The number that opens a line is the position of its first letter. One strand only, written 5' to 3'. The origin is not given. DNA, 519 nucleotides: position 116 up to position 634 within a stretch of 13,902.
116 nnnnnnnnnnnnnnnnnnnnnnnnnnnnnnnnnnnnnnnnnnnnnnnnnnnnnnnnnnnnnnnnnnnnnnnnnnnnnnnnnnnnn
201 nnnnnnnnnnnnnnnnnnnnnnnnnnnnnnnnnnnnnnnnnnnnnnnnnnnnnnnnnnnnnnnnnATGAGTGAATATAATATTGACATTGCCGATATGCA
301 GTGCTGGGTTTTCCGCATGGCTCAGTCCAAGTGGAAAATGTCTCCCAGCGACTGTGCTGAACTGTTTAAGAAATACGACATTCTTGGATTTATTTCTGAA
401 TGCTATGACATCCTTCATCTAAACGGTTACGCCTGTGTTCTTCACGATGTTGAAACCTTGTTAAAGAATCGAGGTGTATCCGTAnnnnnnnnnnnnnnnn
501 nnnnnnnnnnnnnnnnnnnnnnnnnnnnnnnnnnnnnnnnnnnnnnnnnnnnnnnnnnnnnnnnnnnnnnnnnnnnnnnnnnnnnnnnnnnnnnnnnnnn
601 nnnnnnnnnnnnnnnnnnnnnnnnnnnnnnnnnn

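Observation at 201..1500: Self-contained DUF3791 / DUF3990 / DUF3791 cassette as candidate toxin-antitoxin or anti-phage module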

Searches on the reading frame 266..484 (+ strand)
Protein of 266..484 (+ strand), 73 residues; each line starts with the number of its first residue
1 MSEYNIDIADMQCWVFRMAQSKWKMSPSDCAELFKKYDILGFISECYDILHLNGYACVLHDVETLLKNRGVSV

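Call 3: search_protein_families(library=pfam, proteins=[window:266-484:+], max_evalue=1)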
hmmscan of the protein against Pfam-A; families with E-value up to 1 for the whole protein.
window:266-484:+ (73 aa): 1 family
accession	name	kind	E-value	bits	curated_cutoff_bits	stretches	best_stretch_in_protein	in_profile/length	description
PF12668.12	DUF3791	-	1.1e-12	48.1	25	1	20-69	11-60/60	Protein of unknown function (DUF3791)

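Call 6: search_protein_families(library=padloc, proteins=[window:266-484:+], max_evalue=1)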
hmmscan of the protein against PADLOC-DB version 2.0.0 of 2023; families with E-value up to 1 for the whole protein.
window:266-484:+ (73 aa): 4 families
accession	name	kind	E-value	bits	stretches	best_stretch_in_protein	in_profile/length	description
PDLC04445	PDC-M13C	-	1.7e-10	39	1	22-69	18-65/70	-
PDLC04434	PDC-M13A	-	2.6e-09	35.1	1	20-72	23-77/78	-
PDLC04433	PDC-M13A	-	6.9e-09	34.1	1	21-69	21-69/74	-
PDLC04435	PDC-M13A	-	0.001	17.2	1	22-70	21-69/72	-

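Call 7: search_protein_families(library=phrogs, proteins=[window:266-484:+], max_evalue=0.001)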
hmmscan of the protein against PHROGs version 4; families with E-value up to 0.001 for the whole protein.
window:266-484:+ (73 aa): 0 families

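Call 8: search_protein_families(library=ncbifam, proteins=[window:266-484:+], max_evalue=1)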
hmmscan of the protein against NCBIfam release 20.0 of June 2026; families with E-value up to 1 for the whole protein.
window:266-484:+ (73 aa): 0 families

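Call 88: list_cluster_members(proteins=[window:266-484:+, window:484-1062:+, window:1046-1285:+])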
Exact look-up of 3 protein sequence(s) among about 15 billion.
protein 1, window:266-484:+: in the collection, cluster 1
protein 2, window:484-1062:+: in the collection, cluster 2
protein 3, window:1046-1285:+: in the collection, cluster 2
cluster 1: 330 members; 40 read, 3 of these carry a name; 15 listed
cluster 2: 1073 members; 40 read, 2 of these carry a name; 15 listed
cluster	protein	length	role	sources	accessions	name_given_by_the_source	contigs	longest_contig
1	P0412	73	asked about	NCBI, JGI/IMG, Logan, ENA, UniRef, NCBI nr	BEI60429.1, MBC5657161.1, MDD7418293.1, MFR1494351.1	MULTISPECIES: DUF3791 domain-containing protein [Clostridia] | hypothetical protein | DUF3791 domain-containing protein n=2 Tax=Clostridia TaxID=186801 RepID=A0A844GHK7_9FIRM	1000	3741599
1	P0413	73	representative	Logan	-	-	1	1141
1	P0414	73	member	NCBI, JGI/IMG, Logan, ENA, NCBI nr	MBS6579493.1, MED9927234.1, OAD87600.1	hypothetical protein HMPREF2738_02403 [Clostridiales bacterium KLE1615] | hypothetical protein | DUF3791 domain-containing protein [Clostridiales bacterium]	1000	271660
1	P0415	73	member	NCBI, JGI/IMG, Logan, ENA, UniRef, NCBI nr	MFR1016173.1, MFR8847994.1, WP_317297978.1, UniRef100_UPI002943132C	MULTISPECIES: DUF3791 domain-containing protein [Clostridium] | hypothetical protein | DUF3791 domain-containing protein n=1 Tax=Clostridium TaxID=1485 RepID=UPI002943132C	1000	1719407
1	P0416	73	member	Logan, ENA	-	-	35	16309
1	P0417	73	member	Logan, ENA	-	-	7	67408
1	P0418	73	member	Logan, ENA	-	-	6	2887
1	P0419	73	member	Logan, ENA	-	-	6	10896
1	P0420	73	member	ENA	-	-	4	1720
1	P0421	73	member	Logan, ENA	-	-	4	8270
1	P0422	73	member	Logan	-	-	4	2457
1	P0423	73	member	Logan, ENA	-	-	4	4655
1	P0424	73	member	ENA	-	-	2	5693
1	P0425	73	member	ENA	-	-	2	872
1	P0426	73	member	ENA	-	-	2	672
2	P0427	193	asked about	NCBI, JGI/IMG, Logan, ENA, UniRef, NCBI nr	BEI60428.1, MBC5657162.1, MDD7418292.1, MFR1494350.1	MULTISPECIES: DUF3990 domain-containing protein [Clostridia] | hypothetical protein | DUF3990 domain-containing protein n=2 Tax=Clostridia TaxID=186801 RepID=A0A844GF57_9FIRM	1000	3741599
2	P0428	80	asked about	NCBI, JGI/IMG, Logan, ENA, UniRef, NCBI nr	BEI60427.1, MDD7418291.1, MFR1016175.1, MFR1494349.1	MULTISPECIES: hypothetical protein [Clostridia] | hypothetical protein | DUF3791 domain-containing protein n=2 Tax=Clostridia TaxID=186801 RepID=A0A844GKS9_9FIRM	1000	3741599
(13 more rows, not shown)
